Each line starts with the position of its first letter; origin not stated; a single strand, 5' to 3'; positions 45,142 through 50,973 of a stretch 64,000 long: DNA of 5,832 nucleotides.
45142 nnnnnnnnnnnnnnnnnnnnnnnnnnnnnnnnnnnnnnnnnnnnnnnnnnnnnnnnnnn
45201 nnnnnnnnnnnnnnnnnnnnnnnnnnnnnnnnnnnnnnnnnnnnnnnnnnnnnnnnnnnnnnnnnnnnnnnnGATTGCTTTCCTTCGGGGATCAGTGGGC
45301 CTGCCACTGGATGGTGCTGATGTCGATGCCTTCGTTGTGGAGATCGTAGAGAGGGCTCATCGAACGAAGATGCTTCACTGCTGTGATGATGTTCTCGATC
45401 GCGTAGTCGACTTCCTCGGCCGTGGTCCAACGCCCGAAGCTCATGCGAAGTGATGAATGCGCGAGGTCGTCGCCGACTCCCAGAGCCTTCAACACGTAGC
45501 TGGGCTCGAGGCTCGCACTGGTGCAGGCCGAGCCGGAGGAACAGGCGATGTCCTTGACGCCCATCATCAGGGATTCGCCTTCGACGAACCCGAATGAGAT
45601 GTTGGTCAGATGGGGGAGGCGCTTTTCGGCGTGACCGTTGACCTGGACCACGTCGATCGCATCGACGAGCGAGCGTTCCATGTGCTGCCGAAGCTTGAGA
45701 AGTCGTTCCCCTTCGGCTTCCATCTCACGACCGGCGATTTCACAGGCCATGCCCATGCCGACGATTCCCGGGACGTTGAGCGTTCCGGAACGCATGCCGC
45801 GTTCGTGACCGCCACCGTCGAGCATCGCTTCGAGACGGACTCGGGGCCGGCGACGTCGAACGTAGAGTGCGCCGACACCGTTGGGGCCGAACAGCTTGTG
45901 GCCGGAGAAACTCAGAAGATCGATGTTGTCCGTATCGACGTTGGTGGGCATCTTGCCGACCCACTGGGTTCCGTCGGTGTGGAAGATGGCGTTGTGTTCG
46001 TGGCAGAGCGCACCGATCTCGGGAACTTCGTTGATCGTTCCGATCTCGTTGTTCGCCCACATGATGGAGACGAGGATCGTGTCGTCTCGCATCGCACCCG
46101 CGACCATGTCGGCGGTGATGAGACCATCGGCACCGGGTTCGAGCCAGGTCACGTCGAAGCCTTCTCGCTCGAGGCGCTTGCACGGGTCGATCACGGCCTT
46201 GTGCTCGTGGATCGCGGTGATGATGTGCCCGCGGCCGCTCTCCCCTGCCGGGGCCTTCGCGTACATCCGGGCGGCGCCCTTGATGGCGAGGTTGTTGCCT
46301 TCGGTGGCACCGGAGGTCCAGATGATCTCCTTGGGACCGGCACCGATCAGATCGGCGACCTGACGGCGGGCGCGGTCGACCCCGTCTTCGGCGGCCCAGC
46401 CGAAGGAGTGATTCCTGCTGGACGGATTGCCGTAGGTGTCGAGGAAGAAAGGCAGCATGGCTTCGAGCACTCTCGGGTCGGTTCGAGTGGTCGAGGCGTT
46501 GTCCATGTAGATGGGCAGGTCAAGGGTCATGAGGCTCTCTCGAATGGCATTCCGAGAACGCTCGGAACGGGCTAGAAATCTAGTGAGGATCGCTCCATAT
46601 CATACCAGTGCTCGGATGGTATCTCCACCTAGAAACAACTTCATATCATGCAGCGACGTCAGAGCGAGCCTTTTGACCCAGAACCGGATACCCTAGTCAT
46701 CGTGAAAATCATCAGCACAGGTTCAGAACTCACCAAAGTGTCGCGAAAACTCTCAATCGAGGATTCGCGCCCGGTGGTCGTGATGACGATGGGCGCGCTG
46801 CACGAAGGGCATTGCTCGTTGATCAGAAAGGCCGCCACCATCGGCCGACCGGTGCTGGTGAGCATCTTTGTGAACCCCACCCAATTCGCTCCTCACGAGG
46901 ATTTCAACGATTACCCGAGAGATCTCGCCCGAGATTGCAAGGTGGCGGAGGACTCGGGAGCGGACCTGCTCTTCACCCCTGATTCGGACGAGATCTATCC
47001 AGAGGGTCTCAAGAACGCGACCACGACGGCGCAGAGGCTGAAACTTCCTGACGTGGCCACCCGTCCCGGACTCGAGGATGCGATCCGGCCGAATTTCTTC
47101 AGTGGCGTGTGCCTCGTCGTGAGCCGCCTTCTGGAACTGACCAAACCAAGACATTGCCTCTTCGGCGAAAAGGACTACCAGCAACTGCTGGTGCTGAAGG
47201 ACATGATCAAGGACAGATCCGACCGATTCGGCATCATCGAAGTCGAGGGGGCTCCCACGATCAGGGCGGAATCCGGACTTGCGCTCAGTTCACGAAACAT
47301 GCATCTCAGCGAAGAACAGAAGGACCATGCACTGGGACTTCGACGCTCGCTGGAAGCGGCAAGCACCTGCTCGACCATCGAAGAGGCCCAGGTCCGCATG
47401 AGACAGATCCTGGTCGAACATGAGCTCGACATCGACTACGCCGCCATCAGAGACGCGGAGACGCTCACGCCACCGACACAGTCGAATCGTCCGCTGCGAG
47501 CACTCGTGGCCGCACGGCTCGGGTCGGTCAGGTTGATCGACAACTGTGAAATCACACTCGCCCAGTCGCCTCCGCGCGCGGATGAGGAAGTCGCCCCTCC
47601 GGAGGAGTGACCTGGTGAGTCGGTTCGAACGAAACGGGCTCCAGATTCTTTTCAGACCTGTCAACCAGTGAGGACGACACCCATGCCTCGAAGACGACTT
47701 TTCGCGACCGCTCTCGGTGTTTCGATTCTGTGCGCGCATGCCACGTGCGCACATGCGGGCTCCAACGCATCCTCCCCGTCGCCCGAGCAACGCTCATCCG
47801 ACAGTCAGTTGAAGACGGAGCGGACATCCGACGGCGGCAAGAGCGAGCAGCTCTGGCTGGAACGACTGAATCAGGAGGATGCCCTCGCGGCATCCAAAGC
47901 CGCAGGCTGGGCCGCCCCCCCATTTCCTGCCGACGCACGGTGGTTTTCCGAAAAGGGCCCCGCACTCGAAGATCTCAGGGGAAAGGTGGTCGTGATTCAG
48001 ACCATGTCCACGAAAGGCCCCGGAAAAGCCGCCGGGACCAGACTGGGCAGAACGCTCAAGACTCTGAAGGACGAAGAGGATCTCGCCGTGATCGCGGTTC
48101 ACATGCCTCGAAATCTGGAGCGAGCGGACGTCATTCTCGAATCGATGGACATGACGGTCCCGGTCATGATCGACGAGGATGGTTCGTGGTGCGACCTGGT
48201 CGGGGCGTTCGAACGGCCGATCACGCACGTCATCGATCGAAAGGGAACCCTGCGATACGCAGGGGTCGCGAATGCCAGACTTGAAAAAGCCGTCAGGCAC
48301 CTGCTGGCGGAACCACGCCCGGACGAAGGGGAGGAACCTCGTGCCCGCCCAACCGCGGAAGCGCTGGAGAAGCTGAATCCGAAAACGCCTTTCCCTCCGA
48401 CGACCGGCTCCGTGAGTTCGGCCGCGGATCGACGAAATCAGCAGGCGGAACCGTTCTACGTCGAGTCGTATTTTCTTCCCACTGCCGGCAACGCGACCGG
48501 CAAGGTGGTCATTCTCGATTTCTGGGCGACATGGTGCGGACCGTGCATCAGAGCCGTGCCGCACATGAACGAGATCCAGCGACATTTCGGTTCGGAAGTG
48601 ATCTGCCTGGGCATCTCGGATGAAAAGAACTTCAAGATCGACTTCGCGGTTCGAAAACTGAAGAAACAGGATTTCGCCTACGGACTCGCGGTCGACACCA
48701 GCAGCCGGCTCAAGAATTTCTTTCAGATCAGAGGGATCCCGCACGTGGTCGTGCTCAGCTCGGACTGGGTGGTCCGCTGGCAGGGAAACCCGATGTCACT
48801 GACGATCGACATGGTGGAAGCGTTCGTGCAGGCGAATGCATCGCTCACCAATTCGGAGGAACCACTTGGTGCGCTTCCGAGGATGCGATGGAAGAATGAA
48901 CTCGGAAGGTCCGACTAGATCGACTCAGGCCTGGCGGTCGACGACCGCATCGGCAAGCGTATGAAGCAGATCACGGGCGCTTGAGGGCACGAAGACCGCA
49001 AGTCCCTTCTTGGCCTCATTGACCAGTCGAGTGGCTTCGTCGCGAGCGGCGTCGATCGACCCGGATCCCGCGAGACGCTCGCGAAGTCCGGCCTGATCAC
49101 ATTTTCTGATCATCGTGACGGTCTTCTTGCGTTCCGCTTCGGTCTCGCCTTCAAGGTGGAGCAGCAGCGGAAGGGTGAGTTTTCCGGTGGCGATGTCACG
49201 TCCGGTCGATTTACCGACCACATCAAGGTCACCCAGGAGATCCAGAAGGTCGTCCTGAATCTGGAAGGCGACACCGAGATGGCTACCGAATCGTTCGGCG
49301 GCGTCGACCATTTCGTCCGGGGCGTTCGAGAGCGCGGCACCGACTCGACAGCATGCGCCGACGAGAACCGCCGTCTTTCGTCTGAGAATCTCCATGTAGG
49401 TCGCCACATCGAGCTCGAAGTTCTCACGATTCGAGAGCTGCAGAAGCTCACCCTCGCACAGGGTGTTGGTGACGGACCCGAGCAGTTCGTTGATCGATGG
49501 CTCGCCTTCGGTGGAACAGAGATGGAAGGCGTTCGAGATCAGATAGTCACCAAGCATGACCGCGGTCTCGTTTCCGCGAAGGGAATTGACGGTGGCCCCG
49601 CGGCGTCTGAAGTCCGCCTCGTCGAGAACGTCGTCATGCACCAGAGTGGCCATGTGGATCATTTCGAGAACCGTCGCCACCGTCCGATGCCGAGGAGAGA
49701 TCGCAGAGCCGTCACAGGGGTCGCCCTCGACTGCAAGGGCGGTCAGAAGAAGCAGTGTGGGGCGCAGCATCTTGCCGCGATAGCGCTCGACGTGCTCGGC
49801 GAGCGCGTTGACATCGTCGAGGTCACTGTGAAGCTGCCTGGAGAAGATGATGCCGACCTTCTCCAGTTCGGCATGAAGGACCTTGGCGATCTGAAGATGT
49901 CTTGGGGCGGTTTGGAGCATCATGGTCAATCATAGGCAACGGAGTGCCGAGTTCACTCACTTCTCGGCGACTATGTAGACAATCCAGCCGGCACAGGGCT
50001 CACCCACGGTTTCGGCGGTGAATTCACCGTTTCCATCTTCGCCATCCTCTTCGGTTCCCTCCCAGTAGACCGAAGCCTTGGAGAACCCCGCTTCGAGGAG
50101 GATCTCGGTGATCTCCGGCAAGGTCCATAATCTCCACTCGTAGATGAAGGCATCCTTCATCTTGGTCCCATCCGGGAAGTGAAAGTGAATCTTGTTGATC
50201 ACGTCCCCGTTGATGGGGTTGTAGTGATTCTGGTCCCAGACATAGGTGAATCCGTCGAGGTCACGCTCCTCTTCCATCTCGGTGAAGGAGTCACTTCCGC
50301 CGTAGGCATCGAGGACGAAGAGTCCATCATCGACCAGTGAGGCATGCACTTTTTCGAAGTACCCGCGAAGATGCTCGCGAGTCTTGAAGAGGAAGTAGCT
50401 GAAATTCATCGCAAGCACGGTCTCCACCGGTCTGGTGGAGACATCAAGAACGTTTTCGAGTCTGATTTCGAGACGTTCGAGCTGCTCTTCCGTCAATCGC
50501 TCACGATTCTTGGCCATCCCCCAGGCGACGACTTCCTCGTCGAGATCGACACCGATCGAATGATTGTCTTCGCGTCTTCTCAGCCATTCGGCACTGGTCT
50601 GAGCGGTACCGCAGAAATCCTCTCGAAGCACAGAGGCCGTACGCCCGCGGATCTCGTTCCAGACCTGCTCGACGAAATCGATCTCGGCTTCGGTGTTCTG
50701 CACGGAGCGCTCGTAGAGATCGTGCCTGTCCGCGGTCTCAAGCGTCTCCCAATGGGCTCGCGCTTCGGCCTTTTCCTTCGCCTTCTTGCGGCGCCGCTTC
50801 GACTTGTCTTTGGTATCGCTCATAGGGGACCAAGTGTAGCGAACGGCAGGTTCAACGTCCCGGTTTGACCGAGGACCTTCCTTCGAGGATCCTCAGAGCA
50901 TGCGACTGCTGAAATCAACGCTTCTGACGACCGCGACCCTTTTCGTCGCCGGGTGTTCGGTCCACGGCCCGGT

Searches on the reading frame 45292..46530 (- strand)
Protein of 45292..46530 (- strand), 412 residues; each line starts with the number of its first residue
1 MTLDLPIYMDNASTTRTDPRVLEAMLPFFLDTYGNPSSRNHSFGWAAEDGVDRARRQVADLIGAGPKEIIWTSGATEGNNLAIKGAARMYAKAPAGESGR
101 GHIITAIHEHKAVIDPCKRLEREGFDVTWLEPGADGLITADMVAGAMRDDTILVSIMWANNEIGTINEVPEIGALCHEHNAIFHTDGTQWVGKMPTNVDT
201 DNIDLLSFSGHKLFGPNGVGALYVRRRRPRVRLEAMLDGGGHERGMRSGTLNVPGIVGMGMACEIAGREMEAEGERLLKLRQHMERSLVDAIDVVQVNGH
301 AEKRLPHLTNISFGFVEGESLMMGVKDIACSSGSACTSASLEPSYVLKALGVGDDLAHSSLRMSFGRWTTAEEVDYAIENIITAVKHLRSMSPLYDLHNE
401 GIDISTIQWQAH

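Call 55: search_protein_families(library=pfam, proteins=[window:45292-46530:-], max_evalue=0.00001)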
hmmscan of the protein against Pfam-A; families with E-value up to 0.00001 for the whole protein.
window:45292-46530:- (412 aa): 1 family
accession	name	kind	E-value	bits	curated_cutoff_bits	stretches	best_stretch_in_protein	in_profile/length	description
PF00266.25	Aminotran_5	-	3.1e-79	267.1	21.5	1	7-376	1-370/371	Aminotransferase class-V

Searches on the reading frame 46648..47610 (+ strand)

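Call 55: search_protein_families(library=pfam, proteins=[window:46648-47610:+], max_evalue=0.00001)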
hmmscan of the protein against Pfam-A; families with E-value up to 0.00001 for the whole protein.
window:46648-47610:+ (320 aa): 1 family
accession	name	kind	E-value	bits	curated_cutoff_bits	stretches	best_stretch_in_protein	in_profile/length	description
PF02569.21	Pantoate_ligase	-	1.1e-81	274.4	20.7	1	20-300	1-267/268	Pantoate-beta-alanine ligase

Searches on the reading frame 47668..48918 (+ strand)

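Call 55: search_protein_families(library=pfam, proteins=[window:47668-48918:+], max_evalue=0.00001)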
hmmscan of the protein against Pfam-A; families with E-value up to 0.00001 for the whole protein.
window:47668-48918:+ (416 aa): 4 families
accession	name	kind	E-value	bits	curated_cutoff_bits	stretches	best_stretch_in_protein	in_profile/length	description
PF00578.27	AhpC-TSA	-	5.1e-15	55.9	26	1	277-371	24-123/124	AhpC/TSA family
PF08534.16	Redoxin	-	3.6e-11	43.5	26.6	1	276-374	26-133/148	Redoxin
PF13905.12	Thioredoxin_8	-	3.9e-10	40.4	27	1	278-366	1-91/94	Thioredoxin-like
PF00085.26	Thioredoxin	-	3.7e-07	30.5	23.5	1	279-315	19-55/103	Thioredoxin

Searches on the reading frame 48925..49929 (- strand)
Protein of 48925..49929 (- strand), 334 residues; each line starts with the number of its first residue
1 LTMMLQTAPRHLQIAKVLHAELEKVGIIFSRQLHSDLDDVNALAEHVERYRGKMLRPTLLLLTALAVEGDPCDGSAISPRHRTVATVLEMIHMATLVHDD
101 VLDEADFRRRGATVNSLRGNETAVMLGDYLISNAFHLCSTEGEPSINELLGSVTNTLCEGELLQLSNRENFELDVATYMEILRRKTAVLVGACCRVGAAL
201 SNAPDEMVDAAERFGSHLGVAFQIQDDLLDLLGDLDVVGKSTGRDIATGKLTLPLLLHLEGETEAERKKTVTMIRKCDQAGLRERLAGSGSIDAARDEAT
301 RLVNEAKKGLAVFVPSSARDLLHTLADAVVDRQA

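Call 55: search_protein_families(library=pfam, proteins=[window:48925-49929:-], max_evalue=0.00001)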
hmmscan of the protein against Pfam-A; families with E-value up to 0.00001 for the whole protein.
window:48925-49929:- (334 aa): 1 family
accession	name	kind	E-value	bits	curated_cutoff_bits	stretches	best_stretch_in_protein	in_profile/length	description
PF00348.22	polyprenyl_synt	-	6.8e-65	219.2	27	1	41-276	5-236/251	Polyprenyl synthetase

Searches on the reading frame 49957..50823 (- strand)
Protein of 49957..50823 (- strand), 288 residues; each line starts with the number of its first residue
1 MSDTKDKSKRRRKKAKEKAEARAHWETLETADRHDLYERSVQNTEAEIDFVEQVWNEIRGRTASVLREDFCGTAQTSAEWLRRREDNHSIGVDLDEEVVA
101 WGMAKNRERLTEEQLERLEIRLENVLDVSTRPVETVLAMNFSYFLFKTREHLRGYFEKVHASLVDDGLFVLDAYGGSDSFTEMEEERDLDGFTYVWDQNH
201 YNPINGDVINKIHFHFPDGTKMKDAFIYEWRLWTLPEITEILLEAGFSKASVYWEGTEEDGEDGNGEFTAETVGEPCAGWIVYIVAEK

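Call 55: search_protein_families(library=pfam, proteins=[window:49957-50823:-], max_evalue=0.00001)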
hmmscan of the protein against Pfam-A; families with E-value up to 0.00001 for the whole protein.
window:49957-50823:- (288 aa): 0 families

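Call 78: search_protein_families(library=pfam, proteins=[window:49957-50823:-], max_evalue=0.01)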
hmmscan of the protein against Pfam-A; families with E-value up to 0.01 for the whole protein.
window:49957-50823:- (288 aa): 2 families
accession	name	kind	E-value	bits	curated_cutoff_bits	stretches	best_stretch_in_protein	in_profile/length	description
PF08242.18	Methyltransf_12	-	0.00011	23.3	30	1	71-169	5-98/98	Methyltransferase domain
PF13649.12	Methyltransf_25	-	0.00066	20.8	27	1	71-167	6-97/97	Methyltransferase domain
